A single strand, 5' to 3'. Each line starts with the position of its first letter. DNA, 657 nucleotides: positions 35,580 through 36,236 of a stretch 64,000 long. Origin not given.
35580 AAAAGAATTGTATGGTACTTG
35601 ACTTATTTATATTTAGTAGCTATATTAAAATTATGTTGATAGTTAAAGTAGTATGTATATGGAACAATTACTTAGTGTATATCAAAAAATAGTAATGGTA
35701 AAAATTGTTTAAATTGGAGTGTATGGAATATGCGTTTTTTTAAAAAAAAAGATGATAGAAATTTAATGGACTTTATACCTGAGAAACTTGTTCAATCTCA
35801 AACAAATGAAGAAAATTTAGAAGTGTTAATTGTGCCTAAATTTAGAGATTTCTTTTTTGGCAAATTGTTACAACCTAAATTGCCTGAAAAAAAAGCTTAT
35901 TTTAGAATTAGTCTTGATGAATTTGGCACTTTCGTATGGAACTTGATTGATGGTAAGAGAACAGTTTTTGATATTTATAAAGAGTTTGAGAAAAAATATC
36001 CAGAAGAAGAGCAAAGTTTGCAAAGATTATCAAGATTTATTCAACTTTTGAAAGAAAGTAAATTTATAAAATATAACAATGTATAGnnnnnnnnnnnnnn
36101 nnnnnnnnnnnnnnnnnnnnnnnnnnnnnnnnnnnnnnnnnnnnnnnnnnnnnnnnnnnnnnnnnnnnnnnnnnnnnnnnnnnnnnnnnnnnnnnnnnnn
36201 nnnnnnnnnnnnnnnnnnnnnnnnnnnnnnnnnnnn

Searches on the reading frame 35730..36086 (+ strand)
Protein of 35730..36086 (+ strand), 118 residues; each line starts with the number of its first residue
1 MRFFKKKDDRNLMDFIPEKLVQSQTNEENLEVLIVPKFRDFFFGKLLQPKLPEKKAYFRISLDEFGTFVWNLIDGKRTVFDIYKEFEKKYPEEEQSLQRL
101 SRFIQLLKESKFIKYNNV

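Call 50: search_protein_families(library=pfam, proteins=[window:35730-36086:+], max_evalue=0.00001)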
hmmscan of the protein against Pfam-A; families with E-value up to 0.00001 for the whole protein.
window:35730-36086:+ (118 aa): 1 family
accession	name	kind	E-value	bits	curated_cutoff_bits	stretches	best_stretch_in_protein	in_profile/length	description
PF05402.18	PqqD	-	4e-10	40.3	23.4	1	60-113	13-67/67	Coenzyme PQQ synthesis protein D (PqqD)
